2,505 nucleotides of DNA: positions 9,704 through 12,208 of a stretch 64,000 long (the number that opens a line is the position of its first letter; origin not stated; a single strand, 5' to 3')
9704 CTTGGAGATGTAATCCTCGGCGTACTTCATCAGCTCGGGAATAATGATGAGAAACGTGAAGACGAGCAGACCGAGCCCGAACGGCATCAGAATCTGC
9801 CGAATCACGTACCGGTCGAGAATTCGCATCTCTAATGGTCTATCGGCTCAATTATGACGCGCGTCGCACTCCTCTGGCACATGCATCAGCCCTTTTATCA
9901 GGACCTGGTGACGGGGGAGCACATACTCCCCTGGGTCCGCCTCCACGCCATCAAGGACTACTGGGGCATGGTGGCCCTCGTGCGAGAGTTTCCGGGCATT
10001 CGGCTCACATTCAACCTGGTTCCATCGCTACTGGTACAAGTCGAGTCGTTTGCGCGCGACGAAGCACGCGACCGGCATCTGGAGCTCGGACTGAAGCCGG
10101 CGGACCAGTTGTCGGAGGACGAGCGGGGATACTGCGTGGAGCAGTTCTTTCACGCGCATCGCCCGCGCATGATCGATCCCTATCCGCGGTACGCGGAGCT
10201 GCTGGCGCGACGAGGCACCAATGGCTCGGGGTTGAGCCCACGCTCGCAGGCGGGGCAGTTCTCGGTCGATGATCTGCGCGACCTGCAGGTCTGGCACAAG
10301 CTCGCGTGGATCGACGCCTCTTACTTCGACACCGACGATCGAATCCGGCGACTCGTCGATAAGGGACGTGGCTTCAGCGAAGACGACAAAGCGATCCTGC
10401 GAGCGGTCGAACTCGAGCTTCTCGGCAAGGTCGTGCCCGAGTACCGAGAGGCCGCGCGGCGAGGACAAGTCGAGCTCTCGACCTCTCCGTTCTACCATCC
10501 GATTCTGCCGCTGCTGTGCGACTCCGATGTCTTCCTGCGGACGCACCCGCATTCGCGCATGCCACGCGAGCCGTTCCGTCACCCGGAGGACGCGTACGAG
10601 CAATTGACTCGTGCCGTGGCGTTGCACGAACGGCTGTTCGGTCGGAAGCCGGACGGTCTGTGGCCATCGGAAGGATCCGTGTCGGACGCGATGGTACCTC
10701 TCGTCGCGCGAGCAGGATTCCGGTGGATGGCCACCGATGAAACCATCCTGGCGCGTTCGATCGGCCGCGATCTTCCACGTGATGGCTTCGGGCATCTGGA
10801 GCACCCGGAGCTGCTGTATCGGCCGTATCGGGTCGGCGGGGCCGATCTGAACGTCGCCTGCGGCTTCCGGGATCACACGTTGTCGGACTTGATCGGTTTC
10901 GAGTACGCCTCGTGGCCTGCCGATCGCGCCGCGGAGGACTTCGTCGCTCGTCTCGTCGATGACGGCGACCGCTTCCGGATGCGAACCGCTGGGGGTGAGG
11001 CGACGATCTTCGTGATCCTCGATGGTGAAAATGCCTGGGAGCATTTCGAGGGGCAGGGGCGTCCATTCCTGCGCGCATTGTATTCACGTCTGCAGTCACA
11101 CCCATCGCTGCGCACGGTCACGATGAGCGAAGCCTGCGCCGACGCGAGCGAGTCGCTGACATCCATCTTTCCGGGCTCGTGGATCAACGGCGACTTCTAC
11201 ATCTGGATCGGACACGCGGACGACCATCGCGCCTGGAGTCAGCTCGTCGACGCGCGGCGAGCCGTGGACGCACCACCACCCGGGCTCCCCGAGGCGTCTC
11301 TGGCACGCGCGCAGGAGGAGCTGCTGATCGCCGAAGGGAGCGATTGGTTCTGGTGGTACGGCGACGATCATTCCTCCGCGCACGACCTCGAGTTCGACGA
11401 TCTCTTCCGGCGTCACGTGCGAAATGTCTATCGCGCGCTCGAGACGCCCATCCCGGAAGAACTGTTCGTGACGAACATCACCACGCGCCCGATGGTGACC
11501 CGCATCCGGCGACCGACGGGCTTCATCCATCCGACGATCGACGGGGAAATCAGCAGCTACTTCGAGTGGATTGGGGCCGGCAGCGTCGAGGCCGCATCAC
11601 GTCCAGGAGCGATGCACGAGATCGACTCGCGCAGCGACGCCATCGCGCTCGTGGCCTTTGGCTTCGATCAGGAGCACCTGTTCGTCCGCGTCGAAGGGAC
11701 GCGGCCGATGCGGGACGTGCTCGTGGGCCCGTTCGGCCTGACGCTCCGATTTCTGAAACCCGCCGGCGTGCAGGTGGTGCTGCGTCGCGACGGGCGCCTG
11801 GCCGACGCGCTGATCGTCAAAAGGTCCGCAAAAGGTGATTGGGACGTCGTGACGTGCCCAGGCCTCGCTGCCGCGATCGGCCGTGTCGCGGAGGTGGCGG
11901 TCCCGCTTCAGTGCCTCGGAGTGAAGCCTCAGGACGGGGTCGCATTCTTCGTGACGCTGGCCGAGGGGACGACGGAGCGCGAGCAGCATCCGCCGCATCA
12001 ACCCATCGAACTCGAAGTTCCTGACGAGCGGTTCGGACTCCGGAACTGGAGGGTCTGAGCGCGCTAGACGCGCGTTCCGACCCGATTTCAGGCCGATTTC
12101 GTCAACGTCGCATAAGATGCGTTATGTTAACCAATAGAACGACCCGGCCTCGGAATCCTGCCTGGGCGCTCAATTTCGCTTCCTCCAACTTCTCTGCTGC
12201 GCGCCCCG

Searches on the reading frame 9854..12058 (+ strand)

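Call 7: search_protein_families(library=pfam, proteins=[window:9854-12058:+])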
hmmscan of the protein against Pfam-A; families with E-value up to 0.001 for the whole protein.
window:9854-12058:+ (734 aa): 1 family
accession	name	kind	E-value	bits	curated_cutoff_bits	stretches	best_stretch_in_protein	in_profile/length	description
PF03065.20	Glyco_hydro_57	-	2.7e-52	178.4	21.2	1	5-429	1-280/291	Glycosyl hydrolase family 57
